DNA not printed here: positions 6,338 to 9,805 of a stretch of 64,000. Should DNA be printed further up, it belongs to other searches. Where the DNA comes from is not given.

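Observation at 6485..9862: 1056-aa helicase/nuclease-like ORF is separated from a 68-aa upstream ORF by a single in-frame TAA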

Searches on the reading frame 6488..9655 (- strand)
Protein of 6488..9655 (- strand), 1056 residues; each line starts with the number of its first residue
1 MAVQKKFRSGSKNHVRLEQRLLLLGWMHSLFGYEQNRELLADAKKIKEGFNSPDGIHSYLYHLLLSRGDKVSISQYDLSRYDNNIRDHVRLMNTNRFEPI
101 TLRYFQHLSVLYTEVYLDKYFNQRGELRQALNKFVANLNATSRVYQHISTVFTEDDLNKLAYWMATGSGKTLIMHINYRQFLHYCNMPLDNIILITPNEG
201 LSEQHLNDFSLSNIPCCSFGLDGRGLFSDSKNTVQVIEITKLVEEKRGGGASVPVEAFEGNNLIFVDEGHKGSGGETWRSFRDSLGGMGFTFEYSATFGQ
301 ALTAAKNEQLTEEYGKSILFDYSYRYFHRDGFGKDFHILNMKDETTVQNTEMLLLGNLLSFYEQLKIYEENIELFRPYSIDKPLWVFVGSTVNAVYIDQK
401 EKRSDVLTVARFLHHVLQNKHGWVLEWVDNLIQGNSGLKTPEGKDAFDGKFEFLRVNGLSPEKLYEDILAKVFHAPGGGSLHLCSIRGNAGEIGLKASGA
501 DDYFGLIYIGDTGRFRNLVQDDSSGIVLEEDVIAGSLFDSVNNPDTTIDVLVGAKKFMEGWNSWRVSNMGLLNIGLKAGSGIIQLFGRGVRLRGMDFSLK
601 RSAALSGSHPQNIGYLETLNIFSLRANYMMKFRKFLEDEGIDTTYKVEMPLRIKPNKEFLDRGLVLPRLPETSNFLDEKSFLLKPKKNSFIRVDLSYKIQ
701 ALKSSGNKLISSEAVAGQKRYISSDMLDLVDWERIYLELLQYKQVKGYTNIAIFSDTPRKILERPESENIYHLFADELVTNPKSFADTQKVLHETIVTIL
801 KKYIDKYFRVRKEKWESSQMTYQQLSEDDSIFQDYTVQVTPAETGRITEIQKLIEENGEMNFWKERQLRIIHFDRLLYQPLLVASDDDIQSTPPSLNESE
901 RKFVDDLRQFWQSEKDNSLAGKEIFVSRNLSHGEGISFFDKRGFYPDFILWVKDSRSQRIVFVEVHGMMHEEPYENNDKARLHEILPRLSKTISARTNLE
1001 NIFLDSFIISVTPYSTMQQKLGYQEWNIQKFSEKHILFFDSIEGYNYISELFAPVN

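Call 5: search_protein_families(library=pfam, proteins=[window:6488-9655:-], max_evalue=0.01)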
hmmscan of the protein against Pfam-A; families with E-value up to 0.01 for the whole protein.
window:6488-9655:- (1056 aa): 3 families
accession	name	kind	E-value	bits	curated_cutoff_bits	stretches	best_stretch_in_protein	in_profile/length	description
PF04851.21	ResIII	-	1.7e-10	41.5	22.5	1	139-284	20-149/164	Type III restriction enzyme, res subunit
PF18766.7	SWI2_SNF2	-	2.7e-06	27.7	26.7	1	145-286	10-144/221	SWI2/SNF2 ATPase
PF00270.35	DEAD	-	0.0019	18.4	26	1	163-212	20-68/167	DEAD/DEAH box helicase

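Call 6: search_protein_families(library=padloc, proteins=[window:6488-9655:-], max_evalue=0.01)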
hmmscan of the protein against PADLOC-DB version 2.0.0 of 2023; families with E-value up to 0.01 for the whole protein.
window:6488-9655:- (1056 aa): 1 family
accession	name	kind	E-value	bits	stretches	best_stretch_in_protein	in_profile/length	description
PDLC03654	REase_III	-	4.7e-138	459.7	3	310-656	374-711/1154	Type III restriction enzyme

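Call 7: search_protein_families(library=ncbifam, proteins=[window:6488-9655:-], max_evalue=0.1)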
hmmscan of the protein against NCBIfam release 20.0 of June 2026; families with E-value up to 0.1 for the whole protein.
window:6488-9655:- (1056 aa): 2 families
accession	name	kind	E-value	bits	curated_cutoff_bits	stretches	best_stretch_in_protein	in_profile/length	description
NF046055.1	restr_BPTD_3080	equivalog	4.6e-05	21.6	800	0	143-175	136-170/970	BPTD_3080 family restriction endonuclease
TIGR00348.1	hsdR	subfamily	0.00014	20.5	284.55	1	134-286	244-397/674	HsdR family type I site-specific deoxyribonuclease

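Call 16: find_related_loci(query=window:6488-9655:-, collection=genome_contigs, flank=8000)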
Query window:6488-9655:- (1056 aa) in genome_contigs; peptide patterns used: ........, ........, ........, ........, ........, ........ (x = any residue, [..] = any of these).
268 stretches matched a pattern; 159 encode a relative of the query (tblastn E <= 1e-3); the best 80 are kept; 80 distinct loci.
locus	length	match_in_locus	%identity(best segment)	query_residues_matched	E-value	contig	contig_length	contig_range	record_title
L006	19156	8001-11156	70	4-1056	0e+0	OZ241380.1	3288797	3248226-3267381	MAG: Arenicellales bacterium isolate 48bea495-cb59-4622-83a6-b71c21f957df genome assembly, chromosome: 1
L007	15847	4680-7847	59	6-1052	0e+0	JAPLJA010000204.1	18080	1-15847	MAG: Proteobacteria bacterium isolate LacPavin_0920_SED5_MAG_48_26 LacPavin_0920_SED5_scaffold_333445, whole genome shot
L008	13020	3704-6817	59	9-1049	0e+0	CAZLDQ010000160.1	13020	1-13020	MAG TPA_asm: uncultured Planctomycetaceae bacterium isolate SRP167436_co1_175 genome assembly, contig: NODE_7916_length_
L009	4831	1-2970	63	61-1051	0e+0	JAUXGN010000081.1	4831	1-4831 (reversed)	MAG: Candidatus Eisenbacteria bacterium isolate CSMAG_2930 CSMAG_2930_k117_8371876_length_4831_cov_14.0000, whole genome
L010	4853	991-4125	58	6-1053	0e+0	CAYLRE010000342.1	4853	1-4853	MAG TPA_asm: uncultured Planctomycetaceae bacterium isolate binchicken_co334_30 genome assembly, contig: NODE_35987_leng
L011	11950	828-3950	59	8-1051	0e+0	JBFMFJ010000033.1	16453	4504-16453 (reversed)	MAG: Candidatus Zixiibacteriota bacterium isolate MAG268 MAG268_33, whole genome shotgun sequence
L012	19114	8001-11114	58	9-1049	0e+0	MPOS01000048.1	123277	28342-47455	MAG: Deltaproteobacteria bacterium Phox-21 k99_23748, whole genome shotgun sequence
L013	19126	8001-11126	58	8-1052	0e+0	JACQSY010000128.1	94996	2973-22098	MAG: Acidobacteria bacterium isolate NC_groundwater_1397_Ag_S-0.65um_54_40 S_p65_S5_coassembly_k141_4566308, whole genom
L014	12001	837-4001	58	7-1052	0e+0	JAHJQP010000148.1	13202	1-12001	MAG: Proteobacteria bacterium isolate OS_PC_MetaG.mb.110 OS_PC_MetaG.mb.110_k141_341635, whole genome shotgun sequence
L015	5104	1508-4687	57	3-1053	0e+0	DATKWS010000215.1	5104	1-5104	MAG TPA_asm: Patescibacteria group bacterium isolate SMAG_U14169 k141_975763, whole genome shotgun sequence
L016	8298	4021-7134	59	9-1049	0e+0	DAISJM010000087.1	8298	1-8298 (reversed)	MAG TPA_asm: Verrucomicrobiota bacterium isolate CTOTU18273 NODE_10867_length_8298_cov_5.521655, whole genome shotgun se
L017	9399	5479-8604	58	3-1047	0e+0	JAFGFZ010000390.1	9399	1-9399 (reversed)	MAG: Pirellulales bacterium isolate Zod_Metabat.1355 k87_7012239, whole genome shotgun sequence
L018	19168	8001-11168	58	8-1052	0e+0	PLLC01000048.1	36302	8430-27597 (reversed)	MAG: Syntrophaceae bacterium isolate fen_1170 73.20120800_E3X.7_contig_1968, whole genome shotgun sequence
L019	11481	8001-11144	57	9-1048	0e+0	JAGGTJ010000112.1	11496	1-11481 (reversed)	MAG: Deltaproteobacteria bacterium isolate AUK045 PB_MANV_045_c_000000000314, whole genome shotgun sequence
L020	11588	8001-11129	57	8-1053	0e+0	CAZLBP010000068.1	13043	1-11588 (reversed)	MAG TPA_asm: uncultured Ignavibacteriales bacterium isolate SRP141376_co3_222 genome assembly, contig: NODE_13157_length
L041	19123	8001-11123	57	8-1051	0e+0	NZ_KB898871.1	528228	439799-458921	Thioalkalivibrio sp. ALMg11 D578DRAFT_scaffold00001.1, whole genome shotgun sequence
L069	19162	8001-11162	53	9-1056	0e+0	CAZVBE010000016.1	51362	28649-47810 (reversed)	MAG TPA_asm: uncultured Clostridium sp. isolate SRP241341_co1_274 genome assembly, contig: NODE_806_length_51362_cov_55.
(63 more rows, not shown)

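Call 40: search_protein_families(library=pfam, proteins=[L006:4932-7967:+, L041:4893-7982:+], max_evalue=0.01)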
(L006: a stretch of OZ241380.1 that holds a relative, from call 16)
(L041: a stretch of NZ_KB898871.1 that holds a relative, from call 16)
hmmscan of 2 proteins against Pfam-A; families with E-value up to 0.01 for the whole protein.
L006:4932-7967:+ (1012 aa): 2 families
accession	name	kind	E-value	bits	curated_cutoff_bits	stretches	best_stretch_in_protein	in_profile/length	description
PF01555.25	N6_N4_Mtase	-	2.7e-25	90.1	26.7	1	494-797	1-214/221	DNA methylase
PF03602.21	Cons_hypoth95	-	0.0039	17.3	24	0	483-511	102-132/182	Conserved hypothetical protein 95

L041:4893-7982:+ (1030 aa): 1 family
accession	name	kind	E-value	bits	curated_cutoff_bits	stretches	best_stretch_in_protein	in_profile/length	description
PF01555.25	N6_N4_Mtase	-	6.3e-27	95.4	26.7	1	501-816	3-214/221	DNA methylase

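Call 41: search_protein_families(library=ncbifam, proteins=[L006:4932-7967:+, L041:4893-7982:+], max_evalue=0.01)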
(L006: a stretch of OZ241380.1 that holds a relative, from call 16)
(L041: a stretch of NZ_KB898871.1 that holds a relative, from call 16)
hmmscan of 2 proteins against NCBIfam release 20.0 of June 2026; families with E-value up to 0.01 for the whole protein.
L006:4932-7967:+ (1012 aa): 2 families
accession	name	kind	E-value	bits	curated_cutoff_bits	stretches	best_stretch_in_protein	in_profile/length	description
NF008572.0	PRK11524.1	equivalog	2.3e-07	30.2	292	1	481-536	21-75/294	adenine-specific DNA-methyltransferase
NF050803.1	DnaMtaseCcrMCaul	equivalog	0.00022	20.2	830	0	743-815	190-256/350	adenine-specific DNA-methyltransferase CcrM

L041:4893-7982:+ (1030 aa): 0 families

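Call 42: search_solved_structures(query=window:6488-9655:-, max_evalue=0.01)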
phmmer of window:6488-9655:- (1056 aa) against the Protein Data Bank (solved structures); distinct sequences matched with E-value up to 0.01: 0.

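Call 44: search_solved_structures(query=A2, max_evalue=1)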
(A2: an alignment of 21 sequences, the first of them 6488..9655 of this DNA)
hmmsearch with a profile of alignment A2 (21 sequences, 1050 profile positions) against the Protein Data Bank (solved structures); distinct sequences matched with E-value up to 1: 0.

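Call 47: find_homologous_proteins(query=window:6488-9655:-, max_evalue=1e-20)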
Query window:6488-9655:- (1056 aa): 7994 proteins with E <= 1e-20 among 8000 candidates; the best 120 are listed.
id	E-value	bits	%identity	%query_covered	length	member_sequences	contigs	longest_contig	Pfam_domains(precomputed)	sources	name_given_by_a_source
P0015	0.0e+0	2419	100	100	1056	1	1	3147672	PF18766.8,PF04851.22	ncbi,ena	-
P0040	0.0e+0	1720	70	100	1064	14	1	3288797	PF18766.8,PF04851.22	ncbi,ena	-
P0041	0.0e+0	1480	61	99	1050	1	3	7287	PF18766.8,PF04851.22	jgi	-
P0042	0.0e+0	1479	61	99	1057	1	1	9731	PF04851.22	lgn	-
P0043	0.0e+0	1475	61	99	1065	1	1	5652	PF18766.8,PF04851.22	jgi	-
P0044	0.0e+0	1474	61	99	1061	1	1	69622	PF18766.8,PF04851.22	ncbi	-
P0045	0.0e+0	1470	60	99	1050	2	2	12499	PF18766.8,PF04851.22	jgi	-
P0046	0.0e+0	1462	60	100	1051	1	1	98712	PF18766.8,PF04851.22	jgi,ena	-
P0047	0.0e+0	1460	60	99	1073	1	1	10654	PF18766.8,PF04851.22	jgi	jgi:hypothetical protein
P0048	0.0e+0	1458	60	99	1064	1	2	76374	PF18766.8,PF04851.22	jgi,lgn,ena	jgi:hypothetical protein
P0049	0.0e+0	1457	60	98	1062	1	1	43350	PF18766.8,PF04851.22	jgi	jgi:hypothetical protein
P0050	0.0e+0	1454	60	98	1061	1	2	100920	PF18766.8,PF04851.22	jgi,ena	-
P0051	0.0e+0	1452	60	98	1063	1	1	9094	PF18766.8,PF04851.22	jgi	-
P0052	0.0e+0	1452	60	99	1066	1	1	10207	PF04851.22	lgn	-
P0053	0.0e+0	1449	60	99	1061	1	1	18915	PF18766.8,PF04851.22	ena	-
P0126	0.0e+0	1392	58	99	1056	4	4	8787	PF18766.8,PF04851.22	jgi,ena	-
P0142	0.0e+0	1385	57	98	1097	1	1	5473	PF04851.22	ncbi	-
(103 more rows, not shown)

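Call 63: predict_structure(alignment_id=A3)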
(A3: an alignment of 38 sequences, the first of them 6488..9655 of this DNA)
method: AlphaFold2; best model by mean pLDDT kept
length: 1056 residues; sequences in the alignment: 38
mean_pLDDT: 63.4   pTM: 0.38
mean pLDDT of the five models: 63.4, 61.2, 57.9, 54.1, 54.0
residues with pLDDT >= 90: 57; 70-90: 461; 50-70: 194; < 50: 344
segments of 3 or more residues with pLDDT < 50: 1-13, 223-229, 242-262, 267-318, 322-336, 375-380, 389-402, 556-610, 612-653, 688-721, 765-777, 834-877, 883-892, 932-938, 940-942
pLDDT, mean of each block of 10 residues (from residue 1): 33 57 86 82 69 75 87 91 89 78 82 91 89 87 67 74 59 77 71 56 75 75 48 63 34 39 46 34 28 27 38 47 44 47 62 84 76 48 58 41 65 90 89 81 72 82 91 88 80 86 80 77 81 66 69 51 29 24 24 30 41 38 28 32 35 54 74 79 66 34 35 37 64 88 85 85 50 44 58 73 78 77 72 44 44 38 33 41 45 65 84 82 74 46 68 85 73 61 79 82 87 81 79 85 82 75
secondary structure, 60 per line:
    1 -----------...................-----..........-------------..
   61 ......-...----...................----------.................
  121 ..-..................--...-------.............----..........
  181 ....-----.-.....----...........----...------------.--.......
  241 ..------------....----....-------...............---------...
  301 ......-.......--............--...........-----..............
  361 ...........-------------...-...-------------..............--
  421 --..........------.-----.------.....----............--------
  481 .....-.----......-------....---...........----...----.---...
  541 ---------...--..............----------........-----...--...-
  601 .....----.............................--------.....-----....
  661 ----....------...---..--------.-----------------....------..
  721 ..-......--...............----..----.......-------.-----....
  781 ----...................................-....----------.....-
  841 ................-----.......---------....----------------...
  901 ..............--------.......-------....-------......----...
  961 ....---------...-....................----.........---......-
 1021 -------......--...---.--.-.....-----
elements in order (helices of 4 or more, strands of 3 or more residues): H12-30 H36-45 H59-66 H75-93 H104-122 H124-141 H154-166 H171-184 E192-196 H201-211 E216-218 E234-238 H239-242 H255-258 E263-266 H274-288 H298-306 H308-314 E317-328 E331-341 H347-371 E385-387 H405-418 H423-432 H452-456 H461-472 E481-485 E492-497 E505-508 H512-522 E527-529 E550-552 H555-568 H579-586 E592-594 E597-599 H601-605 H610-638 E647-651 H657-660 E665-668 E709-712 E719-722 H724-729 H732-746 H757-763 H777-780 H785-819 E821-824 E835-839 H841-856 H862-868 E878-881 H898-914 E923-929 H937-940 E948-953 E958-964 H978-997 E1002-1010 H1014-1019 H1028-1033 E1036-1038 H1047-1051
